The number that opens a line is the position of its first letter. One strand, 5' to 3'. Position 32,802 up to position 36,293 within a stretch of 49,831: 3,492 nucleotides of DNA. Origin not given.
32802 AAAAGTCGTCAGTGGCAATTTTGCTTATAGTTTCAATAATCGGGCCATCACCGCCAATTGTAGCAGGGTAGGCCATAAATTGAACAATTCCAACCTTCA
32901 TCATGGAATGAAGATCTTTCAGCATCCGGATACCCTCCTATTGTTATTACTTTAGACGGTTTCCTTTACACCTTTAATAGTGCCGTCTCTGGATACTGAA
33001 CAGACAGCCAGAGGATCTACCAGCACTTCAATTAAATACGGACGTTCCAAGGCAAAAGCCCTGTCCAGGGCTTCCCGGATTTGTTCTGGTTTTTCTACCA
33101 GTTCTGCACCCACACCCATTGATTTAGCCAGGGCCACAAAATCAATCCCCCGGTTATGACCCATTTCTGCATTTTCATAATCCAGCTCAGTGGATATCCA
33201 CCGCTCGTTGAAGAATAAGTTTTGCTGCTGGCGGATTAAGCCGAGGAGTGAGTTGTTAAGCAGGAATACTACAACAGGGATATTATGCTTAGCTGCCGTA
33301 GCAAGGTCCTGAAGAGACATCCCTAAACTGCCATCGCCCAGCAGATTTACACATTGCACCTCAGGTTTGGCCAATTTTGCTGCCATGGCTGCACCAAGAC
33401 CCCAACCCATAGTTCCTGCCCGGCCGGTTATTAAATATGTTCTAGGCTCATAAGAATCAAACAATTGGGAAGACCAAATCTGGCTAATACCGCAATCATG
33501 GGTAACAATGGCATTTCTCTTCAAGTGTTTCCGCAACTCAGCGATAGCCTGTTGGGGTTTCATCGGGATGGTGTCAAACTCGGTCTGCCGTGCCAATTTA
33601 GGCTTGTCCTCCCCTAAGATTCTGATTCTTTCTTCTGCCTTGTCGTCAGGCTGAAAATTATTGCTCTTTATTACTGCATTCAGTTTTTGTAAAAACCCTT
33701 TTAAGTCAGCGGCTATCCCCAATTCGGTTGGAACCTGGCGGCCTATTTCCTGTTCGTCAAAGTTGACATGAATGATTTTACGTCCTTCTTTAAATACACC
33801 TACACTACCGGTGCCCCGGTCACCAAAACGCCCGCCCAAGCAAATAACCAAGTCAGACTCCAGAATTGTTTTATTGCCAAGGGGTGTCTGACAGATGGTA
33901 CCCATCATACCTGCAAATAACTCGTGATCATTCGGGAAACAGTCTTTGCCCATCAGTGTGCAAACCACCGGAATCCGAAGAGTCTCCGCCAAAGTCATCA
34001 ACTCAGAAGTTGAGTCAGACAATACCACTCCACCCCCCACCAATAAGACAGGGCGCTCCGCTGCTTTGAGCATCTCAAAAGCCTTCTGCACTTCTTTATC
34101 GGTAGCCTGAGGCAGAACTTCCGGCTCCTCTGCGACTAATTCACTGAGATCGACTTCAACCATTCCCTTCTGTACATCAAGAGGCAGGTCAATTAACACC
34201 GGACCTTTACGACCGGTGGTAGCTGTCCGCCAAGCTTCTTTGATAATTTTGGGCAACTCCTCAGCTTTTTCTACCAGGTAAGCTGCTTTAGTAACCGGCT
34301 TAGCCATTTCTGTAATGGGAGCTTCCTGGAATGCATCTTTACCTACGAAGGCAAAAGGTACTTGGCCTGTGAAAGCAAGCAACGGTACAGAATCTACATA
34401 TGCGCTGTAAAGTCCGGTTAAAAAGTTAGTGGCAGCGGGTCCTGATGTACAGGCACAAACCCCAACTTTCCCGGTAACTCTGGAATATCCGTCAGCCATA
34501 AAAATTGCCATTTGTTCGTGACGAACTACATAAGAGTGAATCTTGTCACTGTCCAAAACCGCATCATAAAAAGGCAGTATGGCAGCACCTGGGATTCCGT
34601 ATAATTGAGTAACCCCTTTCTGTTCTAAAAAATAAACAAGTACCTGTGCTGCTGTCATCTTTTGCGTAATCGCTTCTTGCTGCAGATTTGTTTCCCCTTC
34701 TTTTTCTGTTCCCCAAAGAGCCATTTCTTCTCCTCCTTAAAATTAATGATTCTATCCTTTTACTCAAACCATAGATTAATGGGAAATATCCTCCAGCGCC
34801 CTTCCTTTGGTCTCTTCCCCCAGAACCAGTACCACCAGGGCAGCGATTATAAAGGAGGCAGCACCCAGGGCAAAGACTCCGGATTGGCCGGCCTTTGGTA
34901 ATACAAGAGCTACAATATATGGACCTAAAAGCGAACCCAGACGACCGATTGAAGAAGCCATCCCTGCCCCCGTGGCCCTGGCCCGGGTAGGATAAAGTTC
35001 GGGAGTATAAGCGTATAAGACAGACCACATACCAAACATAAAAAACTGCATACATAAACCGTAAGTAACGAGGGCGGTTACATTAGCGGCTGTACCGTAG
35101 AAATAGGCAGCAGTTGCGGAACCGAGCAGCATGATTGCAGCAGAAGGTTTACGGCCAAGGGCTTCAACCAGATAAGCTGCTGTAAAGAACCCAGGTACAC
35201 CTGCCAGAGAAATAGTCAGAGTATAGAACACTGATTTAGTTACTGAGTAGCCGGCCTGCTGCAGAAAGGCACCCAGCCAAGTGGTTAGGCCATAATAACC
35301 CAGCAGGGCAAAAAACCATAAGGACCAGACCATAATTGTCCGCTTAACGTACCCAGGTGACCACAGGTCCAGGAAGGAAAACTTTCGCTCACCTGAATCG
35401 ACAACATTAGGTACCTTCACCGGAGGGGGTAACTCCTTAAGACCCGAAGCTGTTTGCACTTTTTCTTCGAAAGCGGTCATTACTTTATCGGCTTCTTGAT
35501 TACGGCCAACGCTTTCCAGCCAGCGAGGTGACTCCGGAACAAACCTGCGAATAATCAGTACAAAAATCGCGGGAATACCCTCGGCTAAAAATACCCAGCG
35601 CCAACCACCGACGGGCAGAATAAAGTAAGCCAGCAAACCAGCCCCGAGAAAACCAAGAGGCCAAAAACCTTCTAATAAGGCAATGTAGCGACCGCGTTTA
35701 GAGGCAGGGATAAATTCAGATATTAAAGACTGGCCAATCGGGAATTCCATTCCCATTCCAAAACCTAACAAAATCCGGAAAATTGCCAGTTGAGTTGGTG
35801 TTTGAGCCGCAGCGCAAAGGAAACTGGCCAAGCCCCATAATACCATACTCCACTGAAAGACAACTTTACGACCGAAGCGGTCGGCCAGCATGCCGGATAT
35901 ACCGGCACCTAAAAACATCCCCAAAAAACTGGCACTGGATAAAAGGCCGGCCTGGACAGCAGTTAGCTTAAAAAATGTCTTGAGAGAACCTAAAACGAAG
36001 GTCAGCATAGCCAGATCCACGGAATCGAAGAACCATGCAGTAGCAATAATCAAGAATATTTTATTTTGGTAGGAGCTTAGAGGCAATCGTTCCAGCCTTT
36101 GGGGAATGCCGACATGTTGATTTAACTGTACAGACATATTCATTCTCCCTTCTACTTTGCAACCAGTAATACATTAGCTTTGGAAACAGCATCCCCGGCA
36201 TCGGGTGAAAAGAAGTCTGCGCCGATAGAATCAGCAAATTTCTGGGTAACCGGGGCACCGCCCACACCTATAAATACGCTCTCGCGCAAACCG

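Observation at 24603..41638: Sigma-54-controlled 14-gene operon joining a corrinoid methyltransferase module to acid-sugar/C2-type carbon enzymes: candidate undescribed demethylation-coupled catabolic system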

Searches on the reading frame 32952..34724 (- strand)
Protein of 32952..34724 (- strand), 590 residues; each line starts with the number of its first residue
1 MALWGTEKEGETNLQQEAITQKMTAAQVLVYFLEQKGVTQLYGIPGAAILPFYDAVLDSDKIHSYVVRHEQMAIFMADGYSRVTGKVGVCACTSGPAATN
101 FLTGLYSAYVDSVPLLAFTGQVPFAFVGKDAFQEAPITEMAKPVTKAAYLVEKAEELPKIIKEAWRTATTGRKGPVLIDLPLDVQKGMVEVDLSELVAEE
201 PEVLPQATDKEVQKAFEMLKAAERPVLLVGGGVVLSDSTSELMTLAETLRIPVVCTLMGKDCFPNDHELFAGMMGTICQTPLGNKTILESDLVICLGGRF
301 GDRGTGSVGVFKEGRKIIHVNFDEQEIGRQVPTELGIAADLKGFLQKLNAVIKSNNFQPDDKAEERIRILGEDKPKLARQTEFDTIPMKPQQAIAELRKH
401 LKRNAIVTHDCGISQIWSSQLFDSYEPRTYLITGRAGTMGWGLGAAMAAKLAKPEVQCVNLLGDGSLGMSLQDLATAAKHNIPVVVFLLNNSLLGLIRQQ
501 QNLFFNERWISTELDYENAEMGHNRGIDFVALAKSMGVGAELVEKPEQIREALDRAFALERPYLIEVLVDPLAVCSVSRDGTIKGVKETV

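Call 3: search_protein_families(library=pfam, proteins=[window:32952-34724:-])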
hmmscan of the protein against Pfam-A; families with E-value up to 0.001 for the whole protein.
window:32952-34724:- (590 aa): 3 families
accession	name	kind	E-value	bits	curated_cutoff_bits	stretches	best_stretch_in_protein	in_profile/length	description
PF02775.26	TPP_enzyme_C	-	1.8e-44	151.6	21.9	1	410-567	1-151/151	Thiamine pyrophosphate enzyme, C-terminal TPP binding domain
PF02776.23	TPP_enzyme_N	-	3.8e-41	140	26.8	1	23-135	1-114/119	Thiamine pyrophosphate enzyme, N-terminal TPP binding domain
PF00205.28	TPP_enzyme_M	-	4.5e-41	140.2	30.4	1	212-348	1-137/137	Thiamine pyrophosphate enzyme, central domain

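Call 5: search_protein_families(library=ncbifam, proteins=[window:32952-34724:-], max_evalue=0.00001)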
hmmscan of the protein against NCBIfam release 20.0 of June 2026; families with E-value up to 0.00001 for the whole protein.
window:32952-34724:- (590 aa): 53 families (the best 25 are shown)
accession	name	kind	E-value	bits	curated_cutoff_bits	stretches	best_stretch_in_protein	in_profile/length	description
TIGR00118.1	acolac_lg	equivalog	2.4e-159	531.4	538.35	1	23-570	1-535/557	biosynthetic-type acetolactate synthase large subunit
NF004919.0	PRK06276.1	equivalog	9.6e-159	529.4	866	1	23-576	1-545/582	acetolactate synthase large subunit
NF008431.0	PRK11269.1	equivalog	1.5e-158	528.9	791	1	21-572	2-558/591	glyoxylate carboligase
NF004710.0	PRK06048.1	equivalog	1.7e-157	525.2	976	1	19-571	4-539/561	acetolactate synthase large subunit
NF005860.0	PRK07789.1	equivalog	6.7e-142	473.9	881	1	11-570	22-579/615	acetolactate synthase large subunit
NF006524.0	PRK08978.1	equivalog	8e-141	470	738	1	23-571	1-526/548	acetolactate synthase 2 catalytic subunit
NF005824.0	PRK07710.1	equivalog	2.1e-136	455.6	976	1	15-569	9-548/573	acetolactate synthase large subunit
TIGR01504.1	glyox_carbo_lig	equivalog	3.5e-136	455.2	711.2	1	22-571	2-552/589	glyoxylate carboligase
NF006016.1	PRK08155.1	equivalog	4e-136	454.7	870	1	22-570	2-533/554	acetolactate synthase large subunit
NF005651.0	PRK07418.1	subfamily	7.5e-134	447.2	942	1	11-571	7-561/617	acetolactate synthase large subunit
NF006319.0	PRK08527.1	equivalog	1.6e-131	439.5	905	1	21-570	2-539/565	acetolactate synthase large subunit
NF005228.0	PRK06725.1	equivalog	8e-128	427.1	991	1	17-570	10-546/571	acetolactate synthase large subunit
NF006581.0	PRK09107.1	equivalog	4.3e-124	415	974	1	16-575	4-559/595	acetolactate synthase 3 large subunit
NF005058.0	PRK06466.1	equivalog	4e-123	411.9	951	1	22-571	3-549/574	acetolactate synthase 3 large subunit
NF005584.0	PRK07282.1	equivalog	1.4e-122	410.2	970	1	19-569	6-540/566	acetolactate synthase large subunit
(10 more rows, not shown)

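Call 27: search_solved_structures(query=window:32952-34724:-, max_evalue=1e-40, show_alignments=0)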
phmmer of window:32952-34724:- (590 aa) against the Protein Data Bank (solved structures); distinct sequences matched with E-value up to 1e-40: 109 (the best 60 are shown).
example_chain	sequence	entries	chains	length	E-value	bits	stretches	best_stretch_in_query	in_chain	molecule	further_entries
8beo_A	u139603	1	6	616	1.8e-123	416.1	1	20-572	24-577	Glyoxylate carboligase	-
2pan_A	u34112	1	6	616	2.5e-123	415.7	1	20-572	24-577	Glyoxylate carboligase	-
8i01_A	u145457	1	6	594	6.6e-123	414.3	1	22-572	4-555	Glyoxylate carboligase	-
8i05_A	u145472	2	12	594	1.2e-122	413.5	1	22-572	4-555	Glyoxylate carboligase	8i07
8i08_A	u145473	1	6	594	3.1e-122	412.1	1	22-572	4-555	Glyoxylate carboligase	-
7ct6_A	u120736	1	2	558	4.4e-115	388.5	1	22-571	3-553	Glyoxylate carboligase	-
6lpi_A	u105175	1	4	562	5.4e-104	351.9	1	21-508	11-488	Acetolactate synthase isozyme 1 large subunit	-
7u25_A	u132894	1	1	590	5.9e-104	351.7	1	20-569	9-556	Acetolactate synthase, chloroplastic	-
6u9h_A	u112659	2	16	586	1.4e-103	350.5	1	20-569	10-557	Acetolactate synthase, chloroplastic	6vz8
1ybh_A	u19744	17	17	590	1.5e-103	350.4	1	20-569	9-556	Acetolactate synthase, chloroplast | Acetolactate synthase | Acetolactate synthase, chloroplastic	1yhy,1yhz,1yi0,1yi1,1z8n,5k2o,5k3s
8et5_A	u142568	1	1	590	1.5e-103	350.4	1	20-569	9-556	Acetolactate synthase, chloroplastic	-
7stq_A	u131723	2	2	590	1.5e-103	350.4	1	20-569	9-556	Acetolactate synthase, chloroplastic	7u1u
3e9y_A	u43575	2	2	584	1.7e-103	350.2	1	21-569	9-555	Acetolactate synthase, chloroplastic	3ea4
7tzz_A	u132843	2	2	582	1.9e-102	346.8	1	20-569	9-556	Acetolactate synthase, chloroplastic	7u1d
1jsc_A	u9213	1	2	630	2.8e-90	306.6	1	23-571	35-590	ACETOHYDROXY-ACID SYNTHASE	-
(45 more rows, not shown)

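Call 29: search_solved_structures(query=window:32952-34724:-, max_evalue=1e-103, show_alignments=5)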
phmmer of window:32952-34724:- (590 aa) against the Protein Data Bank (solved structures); distinct sequences matched with E-value up to 1e-103: 8.
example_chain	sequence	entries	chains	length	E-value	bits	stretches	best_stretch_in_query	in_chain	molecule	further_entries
8beo_A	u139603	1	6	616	1.8e-123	416.1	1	20-572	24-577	Glyoxylate carboligase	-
2pan_A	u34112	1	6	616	2.5e-123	415.7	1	20-572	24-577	Glyoxylate carboligase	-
8i01_A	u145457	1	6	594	6.6e-123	414.3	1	22-572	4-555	Glyoxylate carboligase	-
8i05_A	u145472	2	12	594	1.2e-122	413.5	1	22-572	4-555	Glyoxylate carboligase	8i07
8i08_A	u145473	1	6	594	3.1e-122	412.1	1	22-572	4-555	Glyoxylate carboligase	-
7ct6_A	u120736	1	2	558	4.4e-115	388.5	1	22-571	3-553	Glyoxylate carboligase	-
6lpi_A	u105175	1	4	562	5.4e-104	351.9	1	21-508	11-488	Acetolactate synthase isozyme 1 large subunit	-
7u25_A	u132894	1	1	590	5.9e-104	351.7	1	20-569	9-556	Acetolactate synthase, chloroplastic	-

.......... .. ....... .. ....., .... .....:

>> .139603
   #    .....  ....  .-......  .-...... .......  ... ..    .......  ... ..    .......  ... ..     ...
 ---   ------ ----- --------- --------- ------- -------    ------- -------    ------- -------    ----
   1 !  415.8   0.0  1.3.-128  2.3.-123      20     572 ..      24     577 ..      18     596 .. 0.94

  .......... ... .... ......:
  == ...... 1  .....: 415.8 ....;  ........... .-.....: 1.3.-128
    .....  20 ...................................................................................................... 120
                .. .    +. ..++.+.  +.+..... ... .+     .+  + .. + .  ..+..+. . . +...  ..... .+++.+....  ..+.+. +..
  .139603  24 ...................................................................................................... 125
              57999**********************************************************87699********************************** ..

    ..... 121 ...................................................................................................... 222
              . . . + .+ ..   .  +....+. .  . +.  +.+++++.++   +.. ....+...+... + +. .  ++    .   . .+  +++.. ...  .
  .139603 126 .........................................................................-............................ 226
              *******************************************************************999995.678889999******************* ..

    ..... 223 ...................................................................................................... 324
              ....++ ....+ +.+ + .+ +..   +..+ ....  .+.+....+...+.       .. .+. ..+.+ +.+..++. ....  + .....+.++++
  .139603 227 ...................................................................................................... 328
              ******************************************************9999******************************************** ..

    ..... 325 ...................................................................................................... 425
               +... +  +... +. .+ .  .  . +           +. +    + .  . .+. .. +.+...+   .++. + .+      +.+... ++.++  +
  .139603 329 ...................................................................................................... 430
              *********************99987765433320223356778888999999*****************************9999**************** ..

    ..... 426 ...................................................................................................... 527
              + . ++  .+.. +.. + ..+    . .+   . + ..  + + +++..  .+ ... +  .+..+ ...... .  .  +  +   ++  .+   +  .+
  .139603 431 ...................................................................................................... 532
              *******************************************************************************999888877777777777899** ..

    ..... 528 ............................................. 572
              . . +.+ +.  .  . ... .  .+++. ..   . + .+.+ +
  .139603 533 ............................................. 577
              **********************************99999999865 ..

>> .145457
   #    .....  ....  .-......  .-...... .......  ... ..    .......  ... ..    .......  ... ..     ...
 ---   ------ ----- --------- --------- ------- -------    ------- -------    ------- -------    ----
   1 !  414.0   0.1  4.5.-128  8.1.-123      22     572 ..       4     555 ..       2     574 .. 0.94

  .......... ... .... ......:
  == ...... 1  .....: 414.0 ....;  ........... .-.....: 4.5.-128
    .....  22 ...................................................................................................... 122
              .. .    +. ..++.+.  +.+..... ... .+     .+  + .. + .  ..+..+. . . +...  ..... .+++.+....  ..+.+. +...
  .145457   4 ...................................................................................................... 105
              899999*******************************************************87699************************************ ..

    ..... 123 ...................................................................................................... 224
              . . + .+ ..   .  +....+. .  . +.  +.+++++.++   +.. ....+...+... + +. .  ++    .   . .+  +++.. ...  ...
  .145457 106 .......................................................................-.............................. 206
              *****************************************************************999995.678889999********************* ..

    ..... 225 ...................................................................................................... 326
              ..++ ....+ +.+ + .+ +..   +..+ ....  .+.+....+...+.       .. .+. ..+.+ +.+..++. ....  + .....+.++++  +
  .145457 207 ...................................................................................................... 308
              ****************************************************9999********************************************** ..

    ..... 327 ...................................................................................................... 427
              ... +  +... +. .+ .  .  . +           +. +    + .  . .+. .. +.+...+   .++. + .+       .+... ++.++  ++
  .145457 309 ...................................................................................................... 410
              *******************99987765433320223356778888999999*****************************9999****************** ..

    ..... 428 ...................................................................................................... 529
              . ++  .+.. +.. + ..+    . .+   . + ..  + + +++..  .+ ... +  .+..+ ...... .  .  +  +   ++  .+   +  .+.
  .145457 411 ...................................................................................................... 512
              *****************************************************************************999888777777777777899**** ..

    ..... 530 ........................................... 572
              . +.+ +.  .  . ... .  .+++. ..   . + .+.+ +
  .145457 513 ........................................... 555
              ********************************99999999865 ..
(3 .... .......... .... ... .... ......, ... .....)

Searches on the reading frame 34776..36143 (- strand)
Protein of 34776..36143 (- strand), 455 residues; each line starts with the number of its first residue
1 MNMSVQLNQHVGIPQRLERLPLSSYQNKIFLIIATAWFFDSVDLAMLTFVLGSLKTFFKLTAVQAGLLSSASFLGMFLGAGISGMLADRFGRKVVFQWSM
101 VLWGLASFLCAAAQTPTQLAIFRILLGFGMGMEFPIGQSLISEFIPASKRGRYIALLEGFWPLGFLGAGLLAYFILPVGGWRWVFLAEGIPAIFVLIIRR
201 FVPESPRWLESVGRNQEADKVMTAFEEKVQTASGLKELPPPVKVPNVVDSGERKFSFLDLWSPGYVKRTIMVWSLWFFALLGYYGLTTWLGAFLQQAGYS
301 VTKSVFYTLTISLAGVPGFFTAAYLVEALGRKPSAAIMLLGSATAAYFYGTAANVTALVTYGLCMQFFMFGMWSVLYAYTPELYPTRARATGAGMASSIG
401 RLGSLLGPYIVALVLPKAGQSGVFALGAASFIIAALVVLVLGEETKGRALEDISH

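Call 3: search_protein_families(library=pfam, proteins=[window:34776-36143:-])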
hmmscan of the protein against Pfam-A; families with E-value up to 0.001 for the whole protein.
window:34776-36143:- (455 aa): 3 families
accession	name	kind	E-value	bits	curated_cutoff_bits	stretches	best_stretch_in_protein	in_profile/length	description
PF07690.21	MFS_1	-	2e-50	172.1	33.4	2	37-326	5-262/347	Major Facilitator Superfamily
PF00083.30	Sugar_tr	-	4.6e-46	158.1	22.3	1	60-454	43-449/452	Sugar (and other) transporter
PF06779.20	MFS_4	-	1.4e-06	28.4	26.3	1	47-205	12-174/364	Uncharacterised MFS-type transporter YbfB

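Call 5: search_protein_families(library=ncbifam, proteins=[window:34776-36143:-], max_evalue=0.00001)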
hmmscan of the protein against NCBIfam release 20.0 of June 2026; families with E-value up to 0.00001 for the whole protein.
window:34776-36143:- (455 aa): 34 families (the best 25 are shown)
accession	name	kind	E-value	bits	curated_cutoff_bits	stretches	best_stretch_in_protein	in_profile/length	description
TIGR00895.1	2A0115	subfamily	1.1e-83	281.4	418.55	1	18-415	7-398/398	aromatic acid/H+ symport family MFS transporter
TIGR00898.1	2A0119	subfamily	5.5e-65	220.1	550.75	1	37-451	95-505/506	cation transport protein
NF008586.0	PRK11551.1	equivalog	3.9e-51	174.3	410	2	38-231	25-219/406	3-(3-hydroxy-phenyl)propionate transporter MhpT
NF053517.1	HbztTptrPcaK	equivalog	2.9e-48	164.9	770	1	17-418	8-404/437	4-hydroxybenzoate transporter PcaK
NF052357.1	GlucTporGlcPStph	equivalog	1.2e-36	126.5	750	1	27-454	6-434/445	glucose transporter GlcP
TIGR00879.1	SP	subfamily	4.9e-36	124.4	237.8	1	29-453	58-510/510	sugar porter family MFS transporter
TIGR00893.1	2A0114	subfamily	1.1e-34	120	395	1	48-441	14-398/399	D-galactonate transporter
NF003024.0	PRK03893.1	subfamily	4.8e-34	118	604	1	22-222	15-215/497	sialate:H+ symport family MFS transporter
TIGR00891.1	2A0112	subfamily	2.9e-33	115.5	552.9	1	24-416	8-389/405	sialate:H+ symport family MFS transporter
TIGR01299.1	synapt_SV2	subfamily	3e-29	101.4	637.3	1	24-233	163-385/742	synaptic vesicle protein SV2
TIGR00887.1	2A0109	equivalog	3.9e-27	95.3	610.3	2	181-454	203-500/502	phosphate:H+ symporter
NF007484.0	PRK10077.1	equivalog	6.2e-23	81.4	608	1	49-454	41-469/480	D-xylose transporter XylE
TIGR00881.1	2A0104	subfamily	8.9e-22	77.6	407.75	1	47-207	14-176/379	phosphoglycerate transporter protein PgtP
NF008963.0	PRK12307.1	equivalog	1.7e-21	76.9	637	1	30-216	20-206/426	MFS transporter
TIGR00880.1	2_A_01_02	superfamily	3.4e-18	66.1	131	1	74-202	9-137/141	multidrug resistance protein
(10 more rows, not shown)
